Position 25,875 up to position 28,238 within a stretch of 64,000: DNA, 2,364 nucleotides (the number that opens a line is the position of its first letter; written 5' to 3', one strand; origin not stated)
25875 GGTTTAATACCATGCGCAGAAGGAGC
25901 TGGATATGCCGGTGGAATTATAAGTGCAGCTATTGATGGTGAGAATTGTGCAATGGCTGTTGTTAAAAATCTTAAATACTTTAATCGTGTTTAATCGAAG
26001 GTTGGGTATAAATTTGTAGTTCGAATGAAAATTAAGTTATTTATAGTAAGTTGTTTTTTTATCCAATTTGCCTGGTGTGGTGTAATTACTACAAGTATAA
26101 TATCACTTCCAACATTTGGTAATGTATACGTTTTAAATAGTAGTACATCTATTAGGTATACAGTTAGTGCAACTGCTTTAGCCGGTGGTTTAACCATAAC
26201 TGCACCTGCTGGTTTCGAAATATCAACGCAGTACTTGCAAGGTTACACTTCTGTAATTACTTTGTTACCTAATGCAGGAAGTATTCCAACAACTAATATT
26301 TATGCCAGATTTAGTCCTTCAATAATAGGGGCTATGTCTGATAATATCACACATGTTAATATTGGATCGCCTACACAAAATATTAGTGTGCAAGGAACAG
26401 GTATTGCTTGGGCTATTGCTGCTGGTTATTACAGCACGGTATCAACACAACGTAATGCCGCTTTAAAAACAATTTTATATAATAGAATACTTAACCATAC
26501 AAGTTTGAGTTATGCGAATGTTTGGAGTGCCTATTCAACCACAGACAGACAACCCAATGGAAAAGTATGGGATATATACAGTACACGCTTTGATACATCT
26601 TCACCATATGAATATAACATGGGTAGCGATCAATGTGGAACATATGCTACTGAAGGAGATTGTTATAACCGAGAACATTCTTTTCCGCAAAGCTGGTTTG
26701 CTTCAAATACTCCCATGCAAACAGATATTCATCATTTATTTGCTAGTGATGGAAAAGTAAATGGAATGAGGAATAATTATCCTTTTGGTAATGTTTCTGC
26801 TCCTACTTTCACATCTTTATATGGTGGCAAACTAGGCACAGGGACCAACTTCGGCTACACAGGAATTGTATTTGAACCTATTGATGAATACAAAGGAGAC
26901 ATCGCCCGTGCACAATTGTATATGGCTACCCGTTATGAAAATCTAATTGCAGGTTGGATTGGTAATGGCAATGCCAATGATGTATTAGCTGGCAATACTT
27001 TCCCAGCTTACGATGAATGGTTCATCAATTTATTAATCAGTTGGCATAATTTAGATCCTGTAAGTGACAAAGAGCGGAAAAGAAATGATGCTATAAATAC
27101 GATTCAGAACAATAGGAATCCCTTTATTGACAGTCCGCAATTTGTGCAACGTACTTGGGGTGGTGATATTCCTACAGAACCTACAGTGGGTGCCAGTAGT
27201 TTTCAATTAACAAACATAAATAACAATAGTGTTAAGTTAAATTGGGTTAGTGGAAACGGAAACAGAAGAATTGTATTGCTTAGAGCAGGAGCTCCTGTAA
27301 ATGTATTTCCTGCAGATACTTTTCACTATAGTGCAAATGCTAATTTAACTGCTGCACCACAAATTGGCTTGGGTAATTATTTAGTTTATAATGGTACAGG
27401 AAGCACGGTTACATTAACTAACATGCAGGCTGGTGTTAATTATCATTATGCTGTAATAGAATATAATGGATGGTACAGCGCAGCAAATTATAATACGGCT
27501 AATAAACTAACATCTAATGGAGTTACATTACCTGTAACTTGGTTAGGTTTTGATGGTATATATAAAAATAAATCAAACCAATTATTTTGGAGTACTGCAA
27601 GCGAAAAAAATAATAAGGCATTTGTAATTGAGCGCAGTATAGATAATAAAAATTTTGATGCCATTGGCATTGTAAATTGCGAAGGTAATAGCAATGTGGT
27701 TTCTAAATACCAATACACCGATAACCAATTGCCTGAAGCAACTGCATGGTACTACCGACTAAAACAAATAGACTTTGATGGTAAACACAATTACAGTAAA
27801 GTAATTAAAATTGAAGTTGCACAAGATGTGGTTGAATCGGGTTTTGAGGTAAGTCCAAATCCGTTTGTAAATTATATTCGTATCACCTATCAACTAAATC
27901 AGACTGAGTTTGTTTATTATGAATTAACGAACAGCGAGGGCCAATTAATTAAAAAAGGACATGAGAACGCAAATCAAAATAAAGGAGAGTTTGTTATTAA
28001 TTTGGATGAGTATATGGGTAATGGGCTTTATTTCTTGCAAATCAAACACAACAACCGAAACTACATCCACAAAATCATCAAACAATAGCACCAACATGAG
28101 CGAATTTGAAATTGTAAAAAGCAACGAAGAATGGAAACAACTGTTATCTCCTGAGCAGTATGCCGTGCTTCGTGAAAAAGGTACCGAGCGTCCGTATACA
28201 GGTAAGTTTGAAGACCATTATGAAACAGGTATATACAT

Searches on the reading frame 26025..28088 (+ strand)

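Call 60: search_protein_families(library=ncbifam, proteins=[window:26025-28088:+], max_evalue=0.00001)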
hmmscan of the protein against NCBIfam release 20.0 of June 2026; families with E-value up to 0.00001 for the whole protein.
window:26025-28088:+ (687 aa): 2 families
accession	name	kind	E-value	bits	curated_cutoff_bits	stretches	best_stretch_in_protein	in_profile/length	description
TIGR04183.1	Por_Secre_tail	domain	1.4e-09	37.8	23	1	609-687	1-72/72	T9SS type A sorting domain-containing protein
NF011716.0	PRK15137.1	equivalog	9.8e-08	32.2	372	0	230-305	114-184/235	deoxyribonuclease I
